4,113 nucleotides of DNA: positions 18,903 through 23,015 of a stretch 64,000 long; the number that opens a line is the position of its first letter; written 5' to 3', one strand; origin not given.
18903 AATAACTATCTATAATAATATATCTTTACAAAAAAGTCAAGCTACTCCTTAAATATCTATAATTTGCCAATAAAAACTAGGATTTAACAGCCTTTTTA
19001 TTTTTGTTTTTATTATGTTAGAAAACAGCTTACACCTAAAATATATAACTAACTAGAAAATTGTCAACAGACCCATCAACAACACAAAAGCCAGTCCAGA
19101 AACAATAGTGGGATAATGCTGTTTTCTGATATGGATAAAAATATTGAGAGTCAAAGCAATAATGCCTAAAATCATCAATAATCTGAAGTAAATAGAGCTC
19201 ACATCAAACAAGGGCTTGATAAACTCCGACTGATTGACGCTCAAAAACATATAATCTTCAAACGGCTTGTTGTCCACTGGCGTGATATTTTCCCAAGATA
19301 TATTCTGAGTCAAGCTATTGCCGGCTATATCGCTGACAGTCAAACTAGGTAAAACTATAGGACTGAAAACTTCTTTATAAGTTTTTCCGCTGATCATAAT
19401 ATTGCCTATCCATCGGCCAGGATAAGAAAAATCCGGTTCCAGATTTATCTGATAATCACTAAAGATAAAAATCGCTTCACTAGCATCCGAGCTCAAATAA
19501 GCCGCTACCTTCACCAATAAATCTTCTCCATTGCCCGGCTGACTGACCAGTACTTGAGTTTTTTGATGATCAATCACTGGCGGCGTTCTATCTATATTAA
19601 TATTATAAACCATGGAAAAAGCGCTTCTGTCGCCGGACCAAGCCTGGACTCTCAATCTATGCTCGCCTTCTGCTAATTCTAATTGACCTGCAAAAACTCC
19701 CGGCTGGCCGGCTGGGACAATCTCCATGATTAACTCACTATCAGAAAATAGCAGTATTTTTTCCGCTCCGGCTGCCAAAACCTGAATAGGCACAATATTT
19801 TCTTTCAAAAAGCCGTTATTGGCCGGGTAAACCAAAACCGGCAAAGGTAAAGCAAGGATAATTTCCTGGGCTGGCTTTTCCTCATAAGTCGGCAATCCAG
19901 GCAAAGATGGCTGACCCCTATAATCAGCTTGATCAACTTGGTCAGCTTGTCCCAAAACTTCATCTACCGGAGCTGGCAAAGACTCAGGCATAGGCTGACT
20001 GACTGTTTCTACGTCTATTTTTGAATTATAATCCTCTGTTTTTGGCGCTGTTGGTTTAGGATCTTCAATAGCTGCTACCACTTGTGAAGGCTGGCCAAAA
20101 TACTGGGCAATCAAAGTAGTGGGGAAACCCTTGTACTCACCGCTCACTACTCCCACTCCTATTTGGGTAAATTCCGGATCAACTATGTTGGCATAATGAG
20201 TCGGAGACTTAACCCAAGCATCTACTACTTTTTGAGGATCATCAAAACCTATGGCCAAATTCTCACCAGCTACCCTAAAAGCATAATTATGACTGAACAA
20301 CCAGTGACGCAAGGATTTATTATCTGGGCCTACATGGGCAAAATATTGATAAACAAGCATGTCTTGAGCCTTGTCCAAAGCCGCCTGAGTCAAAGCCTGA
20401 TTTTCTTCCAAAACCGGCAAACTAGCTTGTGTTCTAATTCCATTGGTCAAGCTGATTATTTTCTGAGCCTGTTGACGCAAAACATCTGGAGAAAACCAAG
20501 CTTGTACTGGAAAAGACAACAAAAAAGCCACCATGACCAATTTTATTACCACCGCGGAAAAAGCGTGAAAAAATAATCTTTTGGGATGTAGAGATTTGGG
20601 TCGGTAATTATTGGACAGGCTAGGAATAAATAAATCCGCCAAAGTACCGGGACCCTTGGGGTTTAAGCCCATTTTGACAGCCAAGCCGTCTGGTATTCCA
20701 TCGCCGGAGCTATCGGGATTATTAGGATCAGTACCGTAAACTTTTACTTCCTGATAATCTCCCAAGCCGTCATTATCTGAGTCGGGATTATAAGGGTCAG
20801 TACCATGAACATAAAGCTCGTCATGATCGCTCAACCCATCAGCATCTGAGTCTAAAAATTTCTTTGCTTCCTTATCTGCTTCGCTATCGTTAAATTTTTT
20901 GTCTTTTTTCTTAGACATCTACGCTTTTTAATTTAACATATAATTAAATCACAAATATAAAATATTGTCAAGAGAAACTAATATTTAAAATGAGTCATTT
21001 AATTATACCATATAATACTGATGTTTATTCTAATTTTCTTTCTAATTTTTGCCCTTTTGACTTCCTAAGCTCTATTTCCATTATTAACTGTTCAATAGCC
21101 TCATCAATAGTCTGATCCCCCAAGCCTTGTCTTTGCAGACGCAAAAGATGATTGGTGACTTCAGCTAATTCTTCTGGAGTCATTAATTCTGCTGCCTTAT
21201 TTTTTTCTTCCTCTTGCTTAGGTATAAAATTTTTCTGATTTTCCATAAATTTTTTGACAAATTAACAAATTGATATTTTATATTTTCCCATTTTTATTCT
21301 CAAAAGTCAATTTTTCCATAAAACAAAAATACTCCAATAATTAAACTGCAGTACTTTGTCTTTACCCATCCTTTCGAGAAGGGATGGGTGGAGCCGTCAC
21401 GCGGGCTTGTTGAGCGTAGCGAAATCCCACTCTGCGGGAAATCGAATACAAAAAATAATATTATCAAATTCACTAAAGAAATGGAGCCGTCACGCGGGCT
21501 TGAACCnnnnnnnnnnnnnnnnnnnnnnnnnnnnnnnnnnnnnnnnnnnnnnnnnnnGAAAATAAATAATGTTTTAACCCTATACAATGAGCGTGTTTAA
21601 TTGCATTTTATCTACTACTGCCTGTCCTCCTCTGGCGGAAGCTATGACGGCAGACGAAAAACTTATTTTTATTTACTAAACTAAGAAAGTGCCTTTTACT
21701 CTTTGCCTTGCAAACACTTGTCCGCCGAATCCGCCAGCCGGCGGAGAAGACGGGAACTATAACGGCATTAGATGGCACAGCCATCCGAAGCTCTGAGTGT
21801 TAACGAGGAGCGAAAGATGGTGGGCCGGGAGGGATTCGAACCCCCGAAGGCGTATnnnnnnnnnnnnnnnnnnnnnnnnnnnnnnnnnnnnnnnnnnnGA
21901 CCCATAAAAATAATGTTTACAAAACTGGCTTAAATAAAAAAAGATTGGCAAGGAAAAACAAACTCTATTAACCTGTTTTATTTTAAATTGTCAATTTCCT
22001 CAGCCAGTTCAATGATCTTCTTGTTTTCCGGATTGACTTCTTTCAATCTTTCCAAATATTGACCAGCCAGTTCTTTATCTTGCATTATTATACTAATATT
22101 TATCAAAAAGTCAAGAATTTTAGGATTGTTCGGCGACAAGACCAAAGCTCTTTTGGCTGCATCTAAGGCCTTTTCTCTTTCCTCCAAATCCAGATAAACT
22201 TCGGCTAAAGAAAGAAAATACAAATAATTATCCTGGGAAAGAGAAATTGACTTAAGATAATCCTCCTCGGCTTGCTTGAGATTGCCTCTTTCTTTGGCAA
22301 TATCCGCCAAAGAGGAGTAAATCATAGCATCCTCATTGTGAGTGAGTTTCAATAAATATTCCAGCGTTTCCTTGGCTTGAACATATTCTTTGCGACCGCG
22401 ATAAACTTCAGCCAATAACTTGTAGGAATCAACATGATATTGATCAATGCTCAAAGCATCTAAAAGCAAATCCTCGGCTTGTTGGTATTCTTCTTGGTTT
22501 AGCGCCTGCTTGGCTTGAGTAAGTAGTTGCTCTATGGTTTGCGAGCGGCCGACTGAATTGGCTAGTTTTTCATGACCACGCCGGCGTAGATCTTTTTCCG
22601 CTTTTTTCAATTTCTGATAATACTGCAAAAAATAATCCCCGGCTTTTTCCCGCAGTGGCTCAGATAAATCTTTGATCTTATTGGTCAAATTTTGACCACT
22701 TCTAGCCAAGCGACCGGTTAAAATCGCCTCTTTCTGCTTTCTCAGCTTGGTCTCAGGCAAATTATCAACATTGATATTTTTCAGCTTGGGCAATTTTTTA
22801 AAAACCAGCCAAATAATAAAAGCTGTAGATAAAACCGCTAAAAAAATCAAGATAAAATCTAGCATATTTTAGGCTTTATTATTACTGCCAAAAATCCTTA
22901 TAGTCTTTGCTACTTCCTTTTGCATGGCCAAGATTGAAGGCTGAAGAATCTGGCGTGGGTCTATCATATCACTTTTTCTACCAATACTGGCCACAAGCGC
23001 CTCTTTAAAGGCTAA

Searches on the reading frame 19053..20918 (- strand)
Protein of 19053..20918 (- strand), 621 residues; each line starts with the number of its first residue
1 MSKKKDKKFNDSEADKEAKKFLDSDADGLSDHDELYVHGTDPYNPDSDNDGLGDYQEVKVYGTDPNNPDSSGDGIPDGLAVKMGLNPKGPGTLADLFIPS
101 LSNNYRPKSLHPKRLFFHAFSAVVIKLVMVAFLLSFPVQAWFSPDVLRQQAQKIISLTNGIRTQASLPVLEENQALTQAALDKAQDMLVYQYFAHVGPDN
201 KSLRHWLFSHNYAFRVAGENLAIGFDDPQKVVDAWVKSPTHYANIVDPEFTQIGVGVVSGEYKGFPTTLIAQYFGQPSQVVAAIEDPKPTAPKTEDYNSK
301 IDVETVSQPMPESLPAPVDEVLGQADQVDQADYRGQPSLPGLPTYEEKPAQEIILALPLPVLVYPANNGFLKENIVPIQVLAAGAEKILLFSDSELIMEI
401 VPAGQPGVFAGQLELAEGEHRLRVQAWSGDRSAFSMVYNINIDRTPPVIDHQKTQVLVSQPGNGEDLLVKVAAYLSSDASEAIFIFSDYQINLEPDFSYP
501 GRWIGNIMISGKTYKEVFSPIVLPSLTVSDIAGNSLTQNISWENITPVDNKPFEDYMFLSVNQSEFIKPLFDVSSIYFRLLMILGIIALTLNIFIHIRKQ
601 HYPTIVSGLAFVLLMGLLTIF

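Call 84: search_protein_families(library=pfam, proteins=[window:19053-20918:-], max_evalue=0.00001)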
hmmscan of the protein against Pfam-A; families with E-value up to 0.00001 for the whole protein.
window:19053-20918:- (621 aa): 2 families
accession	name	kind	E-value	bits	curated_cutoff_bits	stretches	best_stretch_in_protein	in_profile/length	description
PF00188.32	CAP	-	6.1e-16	59.8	21.1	1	156-267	2-111/117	Cysteine-rich secretory protein family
PF18884.5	TSP3_bac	-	1.9e-09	37.6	25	1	46-68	1-22/22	Bacterial TSP3 repeat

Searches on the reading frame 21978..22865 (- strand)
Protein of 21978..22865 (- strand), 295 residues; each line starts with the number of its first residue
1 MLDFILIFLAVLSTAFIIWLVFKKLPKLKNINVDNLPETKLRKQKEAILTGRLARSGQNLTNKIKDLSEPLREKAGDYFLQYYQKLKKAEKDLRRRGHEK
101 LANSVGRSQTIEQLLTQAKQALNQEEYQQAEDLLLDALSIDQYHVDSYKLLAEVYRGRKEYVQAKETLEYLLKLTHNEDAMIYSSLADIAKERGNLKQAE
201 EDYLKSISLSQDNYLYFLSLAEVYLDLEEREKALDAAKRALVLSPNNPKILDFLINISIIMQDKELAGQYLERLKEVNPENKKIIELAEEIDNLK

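Call 84: search_protein_families(library=pfam, proteins=[window:21978-22865:-], max_evalue=0.00001)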
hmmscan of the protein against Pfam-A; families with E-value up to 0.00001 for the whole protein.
window:21978-22865:- (295 aa): 9 families
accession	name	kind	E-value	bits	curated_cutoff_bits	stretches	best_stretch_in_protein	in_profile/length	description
PF07719.23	TPR_2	-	1.2e-10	41.1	27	0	218-247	5-34/34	Tetratricopeptide repeat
PF23914.1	TPR_CcmH_CycH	-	1.3e-09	38.5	42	0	215-287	51-126/158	Cytochrome c-type biogenesis protein H TPR domain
PF00515.34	TPR_1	-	4.2e-09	36.3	27.8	0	218-247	5-34/34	Tetratricopeptide repeat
PF14559.12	TPR_19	-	6.2e-07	30.1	25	0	122-185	2-64/68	Tetratricopeptide repeat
PF13428.12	TPR_14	-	9.8e-07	29.3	23.5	0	218-255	5-42/44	Tetratricopeptide repeat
PF13181.12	TPR_8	-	1.1e-06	28.8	25.7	0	183-213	4-34/34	Tetratricopeptide repeat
PF13431.12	TPR_17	-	1.7e-06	28.3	24.4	0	133-165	1-33/34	Tetratricopeptide repeat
PF13424.12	TPR_12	-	1.8e-06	28.5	30.1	0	180-241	3-72/77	Tetratricopeptide repeat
PF13432.12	TPR_16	-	5.9e-06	27.1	32.7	0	186-248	3-65/65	Tetratricopeptide repeat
